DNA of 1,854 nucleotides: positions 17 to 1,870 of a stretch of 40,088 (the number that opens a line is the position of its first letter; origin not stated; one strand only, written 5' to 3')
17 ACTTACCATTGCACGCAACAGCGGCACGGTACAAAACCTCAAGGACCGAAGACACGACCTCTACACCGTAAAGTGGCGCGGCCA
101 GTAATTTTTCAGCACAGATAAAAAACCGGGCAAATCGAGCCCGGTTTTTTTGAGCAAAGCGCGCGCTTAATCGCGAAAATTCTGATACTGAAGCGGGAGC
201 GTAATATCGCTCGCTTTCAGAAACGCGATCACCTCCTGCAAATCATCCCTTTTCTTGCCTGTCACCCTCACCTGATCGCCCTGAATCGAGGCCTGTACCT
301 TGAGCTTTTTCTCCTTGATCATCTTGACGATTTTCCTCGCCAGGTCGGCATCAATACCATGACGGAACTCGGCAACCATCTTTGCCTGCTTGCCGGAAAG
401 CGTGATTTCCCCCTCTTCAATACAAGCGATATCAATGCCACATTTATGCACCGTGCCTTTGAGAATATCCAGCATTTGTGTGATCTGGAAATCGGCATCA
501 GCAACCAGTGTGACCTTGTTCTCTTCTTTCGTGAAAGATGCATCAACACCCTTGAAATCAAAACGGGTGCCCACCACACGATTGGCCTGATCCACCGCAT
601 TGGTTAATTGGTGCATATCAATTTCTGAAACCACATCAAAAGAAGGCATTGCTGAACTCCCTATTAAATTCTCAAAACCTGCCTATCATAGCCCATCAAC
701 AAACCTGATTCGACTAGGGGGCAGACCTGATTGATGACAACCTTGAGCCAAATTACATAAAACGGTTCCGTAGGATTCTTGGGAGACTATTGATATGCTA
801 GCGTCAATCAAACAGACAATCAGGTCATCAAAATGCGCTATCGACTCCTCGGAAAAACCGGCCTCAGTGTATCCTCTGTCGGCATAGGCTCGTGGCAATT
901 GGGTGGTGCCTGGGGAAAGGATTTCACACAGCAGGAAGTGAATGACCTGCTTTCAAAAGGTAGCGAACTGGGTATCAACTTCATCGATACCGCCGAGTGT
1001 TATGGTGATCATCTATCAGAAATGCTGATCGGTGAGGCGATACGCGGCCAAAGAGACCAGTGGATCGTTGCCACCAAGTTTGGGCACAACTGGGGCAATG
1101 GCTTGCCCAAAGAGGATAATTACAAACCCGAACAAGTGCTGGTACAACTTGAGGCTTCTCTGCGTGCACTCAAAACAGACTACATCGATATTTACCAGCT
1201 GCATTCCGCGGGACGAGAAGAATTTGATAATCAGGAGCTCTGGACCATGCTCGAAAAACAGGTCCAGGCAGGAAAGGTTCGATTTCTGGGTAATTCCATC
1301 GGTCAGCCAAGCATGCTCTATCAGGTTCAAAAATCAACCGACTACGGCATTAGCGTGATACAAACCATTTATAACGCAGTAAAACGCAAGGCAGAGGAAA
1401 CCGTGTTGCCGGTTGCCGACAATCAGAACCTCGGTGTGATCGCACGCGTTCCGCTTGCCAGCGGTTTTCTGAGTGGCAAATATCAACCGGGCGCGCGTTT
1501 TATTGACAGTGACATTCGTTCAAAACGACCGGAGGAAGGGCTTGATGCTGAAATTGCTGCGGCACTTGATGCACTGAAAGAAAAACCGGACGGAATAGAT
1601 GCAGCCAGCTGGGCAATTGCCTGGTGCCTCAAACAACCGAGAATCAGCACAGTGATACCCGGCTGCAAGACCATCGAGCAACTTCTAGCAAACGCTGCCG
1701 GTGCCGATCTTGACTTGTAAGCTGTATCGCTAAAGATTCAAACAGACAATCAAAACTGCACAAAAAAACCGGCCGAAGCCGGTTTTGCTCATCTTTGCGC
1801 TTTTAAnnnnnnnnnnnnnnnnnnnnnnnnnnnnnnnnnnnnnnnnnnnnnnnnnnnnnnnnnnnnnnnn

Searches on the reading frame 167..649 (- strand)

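Call 8: search_protein_families(library=pfam, proteins=[window:167-649:-])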
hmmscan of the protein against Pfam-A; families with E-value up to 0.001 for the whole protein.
window:167-649:- (160 aa): 1 family
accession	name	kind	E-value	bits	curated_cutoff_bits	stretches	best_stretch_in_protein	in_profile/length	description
PF04461.18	DUF520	-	2.6e-61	206.9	23.2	1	2-159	1-161/161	Protein of unknown function (DUF520)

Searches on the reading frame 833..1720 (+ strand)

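Call 8: search_protein_families(library=pfam, proteins=[window:833-1720:+])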
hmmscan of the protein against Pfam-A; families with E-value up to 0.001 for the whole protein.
window:833-1720:+ (295 aa): 1 family
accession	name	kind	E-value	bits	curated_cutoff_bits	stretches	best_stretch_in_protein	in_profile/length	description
PF00248.27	Aldo_ket_red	-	1.5e-57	195.3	24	1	16-291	2-274/291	Aldo/keto reductase family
